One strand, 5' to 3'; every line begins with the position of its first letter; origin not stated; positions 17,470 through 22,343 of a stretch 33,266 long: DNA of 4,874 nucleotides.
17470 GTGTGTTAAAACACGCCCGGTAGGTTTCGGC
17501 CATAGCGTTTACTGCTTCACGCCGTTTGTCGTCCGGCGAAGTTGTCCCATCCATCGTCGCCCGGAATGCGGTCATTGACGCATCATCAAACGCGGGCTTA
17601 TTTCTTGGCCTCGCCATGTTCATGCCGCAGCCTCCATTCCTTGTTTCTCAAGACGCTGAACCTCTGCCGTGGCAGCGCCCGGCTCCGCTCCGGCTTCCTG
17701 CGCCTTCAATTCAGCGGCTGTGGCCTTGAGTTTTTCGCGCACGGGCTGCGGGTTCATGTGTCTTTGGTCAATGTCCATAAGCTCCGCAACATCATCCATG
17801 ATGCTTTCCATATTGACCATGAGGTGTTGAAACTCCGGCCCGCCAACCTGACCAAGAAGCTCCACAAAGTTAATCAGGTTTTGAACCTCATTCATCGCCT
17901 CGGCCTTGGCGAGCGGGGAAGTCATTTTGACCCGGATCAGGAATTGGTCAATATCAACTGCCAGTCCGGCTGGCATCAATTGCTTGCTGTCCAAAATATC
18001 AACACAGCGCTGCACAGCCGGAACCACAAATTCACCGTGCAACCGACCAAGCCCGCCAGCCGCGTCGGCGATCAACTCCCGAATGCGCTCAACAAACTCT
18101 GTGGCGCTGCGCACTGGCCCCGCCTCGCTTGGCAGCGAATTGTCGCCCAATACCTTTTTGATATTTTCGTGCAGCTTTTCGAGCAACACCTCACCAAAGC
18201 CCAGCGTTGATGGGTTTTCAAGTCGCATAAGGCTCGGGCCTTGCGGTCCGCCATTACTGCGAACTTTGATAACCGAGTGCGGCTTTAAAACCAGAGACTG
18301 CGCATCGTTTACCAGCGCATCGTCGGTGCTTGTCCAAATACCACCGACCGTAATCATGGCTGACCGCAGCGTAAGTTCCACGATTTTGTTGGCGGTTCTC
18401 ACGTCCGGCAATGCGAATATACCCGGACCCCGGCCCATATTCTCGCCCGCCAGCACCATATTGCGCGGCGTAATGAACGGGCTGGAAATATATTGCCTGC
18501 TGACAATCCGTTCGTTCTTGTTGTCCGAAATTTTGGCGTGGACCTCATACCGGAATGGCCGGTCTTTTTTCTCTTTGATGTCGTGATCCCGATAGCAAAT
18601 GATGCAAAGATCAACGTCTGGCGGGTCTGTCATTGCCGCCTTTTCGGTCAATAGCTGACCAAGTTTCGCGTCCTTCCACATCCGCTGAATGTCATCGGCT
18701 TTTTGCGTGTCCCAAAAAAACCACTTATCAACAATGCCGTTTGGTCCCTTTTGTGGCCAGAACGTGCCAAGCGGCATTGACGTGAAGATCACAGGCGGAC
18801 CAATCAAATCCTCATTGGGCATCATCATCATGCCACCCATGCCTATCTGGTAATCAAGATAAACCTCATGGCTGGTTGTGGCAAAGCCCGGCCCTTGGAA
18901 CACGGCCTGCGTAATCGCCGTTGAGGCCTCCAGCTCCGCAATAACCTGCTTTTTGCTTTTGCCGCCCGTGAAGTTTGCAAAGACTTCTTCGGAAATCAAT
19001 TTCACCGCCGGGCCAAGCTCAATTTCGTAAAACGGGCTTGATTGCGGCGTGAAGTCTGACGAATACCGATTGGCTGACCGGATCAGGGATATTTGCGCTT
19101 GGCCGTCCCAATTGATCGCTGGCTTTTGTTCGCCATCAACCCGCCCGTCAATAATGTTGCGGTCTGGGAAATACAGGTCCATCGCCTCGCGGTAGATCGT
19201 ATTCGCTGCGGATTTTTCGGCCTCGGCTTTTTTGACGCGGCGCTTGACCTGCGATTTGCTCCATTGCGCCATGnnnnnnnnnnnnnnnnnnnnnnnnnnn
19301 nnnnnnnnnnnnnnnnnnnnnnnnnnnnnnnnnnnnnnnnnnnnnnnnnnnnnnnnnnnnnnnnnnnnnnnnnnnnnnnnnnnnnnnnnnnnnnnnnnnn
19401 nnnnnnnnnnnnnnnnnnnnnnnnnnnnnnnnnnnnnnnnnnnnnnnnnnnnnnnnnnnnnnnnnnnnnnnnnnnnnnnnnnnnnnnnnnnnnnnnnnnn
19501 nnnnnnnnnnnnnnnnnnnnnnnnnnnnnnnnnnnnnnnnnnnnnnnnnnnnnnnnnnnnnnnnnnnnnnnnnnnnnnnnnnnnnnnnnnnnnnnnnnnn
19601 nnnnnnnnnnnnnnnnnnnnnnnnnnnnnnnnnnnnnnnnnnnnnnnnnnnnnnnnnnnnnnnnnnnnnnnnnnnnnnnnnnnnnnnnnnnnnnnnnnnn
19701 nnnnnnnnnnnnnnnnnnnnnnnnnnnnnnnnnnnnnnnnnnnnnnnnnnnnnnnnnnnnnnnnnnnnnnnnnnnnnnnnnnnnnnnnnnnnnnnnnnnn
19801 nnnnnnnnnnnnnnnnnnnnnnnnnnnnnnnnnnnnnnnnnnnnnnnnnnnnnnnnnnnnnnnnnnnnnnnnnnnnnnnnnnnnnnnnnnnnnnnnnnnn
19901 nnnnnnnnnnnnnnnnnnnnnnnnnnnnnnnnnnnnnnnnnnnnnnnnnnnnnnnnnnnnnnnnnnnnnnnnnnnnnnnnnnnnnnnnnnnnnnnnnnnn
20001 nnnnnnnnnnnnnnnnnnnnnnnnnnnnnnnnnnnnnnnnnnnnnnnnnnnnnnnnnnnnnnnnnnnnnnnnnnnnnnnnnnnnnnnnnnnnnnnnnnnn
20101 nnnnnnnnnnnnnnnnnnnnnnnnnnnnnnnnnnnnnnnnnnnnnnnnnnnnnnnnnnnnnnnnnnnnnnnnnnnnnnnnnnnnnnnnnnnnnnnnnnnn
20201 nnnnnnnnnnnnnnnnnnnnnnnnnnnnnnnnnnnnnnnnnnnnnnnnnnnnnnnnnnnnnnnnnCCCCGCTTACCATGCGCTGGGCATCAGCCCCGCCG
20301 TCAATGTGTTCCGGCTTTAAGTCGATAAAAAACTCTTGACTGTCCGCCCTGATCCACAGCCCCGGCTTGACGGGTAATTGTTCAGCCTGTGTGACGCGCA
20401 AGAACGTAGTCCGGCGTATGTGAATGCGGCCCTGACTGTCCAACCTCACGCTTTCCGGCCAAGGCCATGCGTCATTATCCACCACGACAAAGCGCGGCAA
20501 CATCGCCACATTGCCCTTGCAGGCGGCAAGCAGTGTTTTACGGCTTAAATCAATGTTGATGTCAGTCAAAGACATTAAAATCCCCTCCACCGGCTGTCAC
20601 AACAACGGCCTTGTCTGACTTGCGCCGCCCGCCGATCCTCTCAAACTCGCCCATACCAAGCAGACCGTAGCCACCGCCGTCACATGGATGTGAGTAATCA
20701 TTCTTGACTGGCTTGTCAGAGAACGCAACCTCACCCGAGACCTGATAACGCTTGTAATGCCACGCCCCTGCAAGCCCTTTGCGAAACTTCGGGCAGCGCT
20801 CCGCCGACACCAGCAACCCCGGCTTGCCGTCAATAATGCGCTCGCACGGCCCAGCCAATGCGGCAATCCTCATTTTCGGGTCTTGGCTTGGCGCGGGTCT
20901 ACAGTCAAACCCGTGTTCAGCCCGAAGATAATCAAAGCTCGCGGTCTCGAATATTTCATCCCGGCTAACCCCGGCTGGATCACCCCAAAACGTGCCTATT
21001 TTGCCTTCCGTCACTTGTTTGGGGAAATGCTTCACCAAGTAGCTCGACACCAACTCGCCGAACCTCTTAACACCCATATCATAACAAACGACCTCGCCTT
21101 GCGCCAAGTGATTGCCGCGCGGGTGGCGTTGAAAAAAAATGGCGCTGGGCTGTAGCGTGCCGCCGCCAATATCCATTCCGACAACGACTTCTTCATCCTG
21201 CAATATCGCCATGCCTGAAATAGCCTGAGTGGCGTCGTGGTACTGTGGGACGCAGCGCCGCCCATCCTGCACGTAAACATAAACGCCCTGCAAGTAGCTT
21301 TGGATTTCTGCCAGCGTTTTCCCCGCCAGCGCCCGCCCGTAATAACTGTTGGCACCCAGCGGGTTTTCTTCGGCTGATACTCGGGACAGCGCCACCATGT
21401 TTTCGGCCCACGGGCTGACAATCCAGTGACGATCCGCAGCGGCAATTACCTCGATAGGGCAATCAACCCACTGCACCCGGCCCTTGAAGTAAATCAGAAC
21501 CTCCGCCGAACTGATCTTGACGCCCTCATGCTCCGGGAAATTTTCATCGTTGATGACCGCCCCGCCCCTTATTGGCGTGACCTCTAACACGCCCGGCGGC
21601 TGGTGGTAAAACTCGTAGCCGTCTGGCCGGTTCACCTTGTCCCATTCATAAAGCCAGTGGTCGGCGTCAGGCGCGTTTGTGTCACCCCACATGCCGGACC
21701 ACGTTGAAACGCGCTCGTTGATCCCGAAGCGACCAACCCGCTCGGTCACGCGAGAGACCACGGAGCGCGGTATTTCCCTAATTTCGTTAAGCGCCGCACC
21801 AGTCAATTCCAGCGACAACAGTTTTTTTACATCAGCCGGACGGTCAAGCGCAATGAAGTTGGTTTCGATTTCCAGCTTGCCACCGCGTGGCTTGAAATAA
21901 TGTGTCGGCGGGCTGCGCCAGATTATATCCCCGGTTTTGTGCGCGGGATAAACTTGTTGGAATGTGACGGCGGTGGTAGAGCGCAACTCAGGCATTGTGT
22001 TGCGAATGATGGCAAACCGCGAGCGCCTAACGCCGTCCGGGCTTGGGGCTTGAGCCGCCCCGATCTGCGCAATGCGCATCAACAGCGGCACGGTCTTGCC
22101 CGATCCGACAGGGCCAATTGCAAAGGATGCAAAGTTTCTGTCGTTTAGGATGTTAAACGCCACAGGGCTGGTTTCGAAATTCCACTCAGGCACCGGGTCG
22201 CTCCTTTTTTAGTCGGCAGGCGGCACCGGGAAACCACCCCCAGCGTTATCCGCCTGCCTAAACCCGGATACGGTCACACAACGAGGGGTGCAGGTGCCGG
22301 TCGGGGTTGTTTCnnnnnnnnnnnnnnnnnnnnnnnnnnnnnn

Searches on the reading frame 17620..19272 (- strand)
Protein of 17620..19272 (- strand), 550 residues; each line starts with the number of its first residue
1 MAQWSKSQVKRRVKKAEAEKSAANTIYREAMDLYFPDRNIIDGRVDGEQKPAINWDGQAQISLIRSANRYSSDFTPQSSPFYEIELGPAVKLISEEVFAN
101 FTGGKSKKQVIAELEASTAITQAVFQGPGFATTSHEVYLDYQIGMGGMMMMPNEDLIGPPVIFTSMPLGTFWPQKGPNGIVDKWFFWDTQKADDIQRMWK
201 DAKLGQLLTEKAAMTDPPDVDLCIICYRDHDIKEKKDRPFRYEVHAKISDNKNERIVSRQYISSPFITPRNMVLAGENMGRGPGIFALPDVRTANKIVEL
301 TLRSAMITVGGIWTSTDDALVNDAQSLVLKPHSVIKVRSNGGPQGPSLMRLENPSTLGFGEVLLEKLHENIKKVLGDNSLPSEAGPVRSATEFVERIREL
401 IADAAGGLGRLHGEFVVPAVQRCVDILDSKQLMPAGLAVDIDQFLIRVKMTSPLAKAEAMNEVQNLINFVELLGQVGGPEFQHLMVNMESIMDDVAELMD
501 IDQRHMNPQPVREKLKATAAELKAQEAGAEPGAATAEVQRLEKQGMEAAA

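Call 19: search_protein_families(library=phrogs, proteins=[window:17620-19272:-], max_evalue=0.00001)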
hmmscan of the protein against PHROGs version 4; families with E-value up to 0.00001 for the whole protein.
window:17620-19272:- (550 aa): 2 families
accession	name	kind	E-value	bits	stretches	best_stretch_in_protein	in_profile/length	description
phrog_332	-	connector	4.3e-44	151.8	1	5-538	10-540/560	head-tail adaptor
phrog_21643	-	unknown function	1.4e-16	61.5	1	293-536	3-242/268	-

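Call 75: search_dna_similar(query=window:17620-19272:-, collection=phages, mode=protein, max_rows=12)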
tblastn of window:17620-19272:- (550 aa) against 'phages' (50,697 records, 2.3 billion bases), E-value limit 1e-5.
Records with a match: 139; places in all: 139; records where one place covers at least 80% of the query: 70.
Best place of each record, by identity: <60% 139.
By first word of the organism name: Vibrio 88; Pelagibacter 23; Liberibacter 6; Acinetobacter 4; Ralstonia 3; Yersinia 3; Dunaliella 2; Caudoviricetes 2; Stenotrophomonas 2; Alteromonas 2; and 4 more.
By host as written in the record: - 68; Candidatus Pelagibacter ubique HTCC1062 14; Vibrio cholerae 2095 9; Vibrio cholerae 7; Candidatus Pelagibacter sp. HTCC1062 4; Dunaliella viridis var. palmelloides Teodoresco (Chlorophyta) 2; Vibrio lentus 2; Candidatus Liberibacter asiaticus 2; and 24 more.
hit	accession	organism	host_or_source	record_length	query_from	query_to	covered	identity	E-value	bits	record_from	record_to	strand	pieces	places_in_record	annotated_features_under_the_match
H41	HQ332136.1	Dunaliella viridis virus SI2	Dunaliella viridis var. palmelloides ...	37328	1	507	92%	47.6%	1e-143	463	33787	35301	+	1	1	hypothetical protein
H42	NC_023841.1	Dunaliella viridis virus SI2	Dunaliella viridis var. palmelloides ...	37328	1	507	92%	47.6%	1e-143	463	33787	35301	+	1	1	hypothetical protein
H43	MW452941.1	Methylophilales phage MEP301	Methylophilales bacterium FZCC2181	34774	1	510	93%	29.7%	9e-58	214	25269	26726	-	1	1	head-tail connector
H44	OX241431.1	Vibrio phage 448O51-1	Oyster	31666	11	503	90%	25.1%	4e-20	100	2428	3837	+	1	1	head-tail connector protein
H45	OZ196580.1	Vibrio phage K411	Seawater and oysters mix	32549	9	503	90%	24.9%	4e-24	113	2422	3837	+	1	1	head-tail adaptor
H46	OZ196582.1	Vibrio phage K415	Seawater and oysters mix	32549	9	503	90%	24.9%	4e-24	113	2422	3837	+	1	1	head-tail adaptor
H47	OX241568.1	Vibrio phage 282E43-1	Seawater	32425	11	503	90%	24.8%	1e-20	102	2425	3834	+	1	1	head-tail connector protein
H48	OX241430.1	Vibrio phage 434O48-1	Oyster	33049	11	503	90%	24.8%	1e-20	102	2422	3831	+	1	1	head-tail connector protein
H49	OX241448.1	Vibrio phage 284E43-1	Seawater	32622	11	503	90%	24.8%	1e-20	102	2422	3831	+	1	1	head-tail connector protein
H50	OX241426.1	Vibrio phage 456E52-1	Seawater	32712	11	503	90%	24.8%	1e-20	102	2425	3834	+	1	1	head-tail connector protein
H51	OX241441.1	Vibrio phage 22O28-1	Oyster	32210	9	503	90%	24.5%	1e-24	114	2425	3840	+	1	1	head-tail connector protein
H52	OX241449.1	Vibrio phage 416E50-1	Seawater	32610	11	503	90%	24.6%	9e-21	102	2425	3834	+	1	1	head-tail connector protein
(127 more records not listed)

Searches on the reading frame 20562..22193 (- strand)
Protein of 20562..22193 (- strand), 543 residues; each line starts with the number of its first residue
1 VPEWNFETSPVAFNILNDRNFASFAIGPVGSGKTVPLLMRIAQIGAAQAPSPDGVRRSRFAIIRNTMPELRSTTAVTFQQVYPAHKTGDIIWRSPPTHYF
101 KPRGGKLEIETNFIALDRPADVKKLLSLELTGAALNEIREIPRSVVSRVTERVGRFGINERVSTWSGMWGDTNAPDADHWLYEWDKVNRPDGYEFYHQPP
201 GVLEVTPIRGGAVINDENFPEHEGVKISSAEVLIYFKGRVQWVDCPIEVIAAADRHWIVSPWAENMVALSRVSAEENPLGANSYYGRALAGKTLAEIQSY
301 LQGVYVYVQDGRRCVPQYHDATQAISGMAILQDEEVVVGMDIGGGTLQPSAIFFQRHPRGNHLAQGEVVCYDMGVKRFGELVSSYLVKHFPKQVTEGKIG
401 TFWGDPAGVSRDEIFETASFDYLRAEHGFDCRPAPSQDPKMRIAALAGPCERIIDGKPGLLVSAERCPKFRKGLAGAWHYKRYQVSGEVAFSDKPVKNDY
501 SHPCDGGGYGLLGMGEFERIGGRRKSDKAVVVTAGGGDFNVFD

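Call 19: search_protein_families(library=phrogs, proteins=[window:20562-22193:-], max_evalue=0.00001)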
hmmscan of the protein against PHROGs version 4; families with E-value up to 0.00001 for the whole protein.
window:20562-22193:- (543 aa): 1 family
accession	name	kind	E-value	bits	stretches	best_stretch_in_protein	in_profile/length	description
phrog_2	-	head and packaging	1.1e-07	32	1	22-513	281-591/807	terminase large subunit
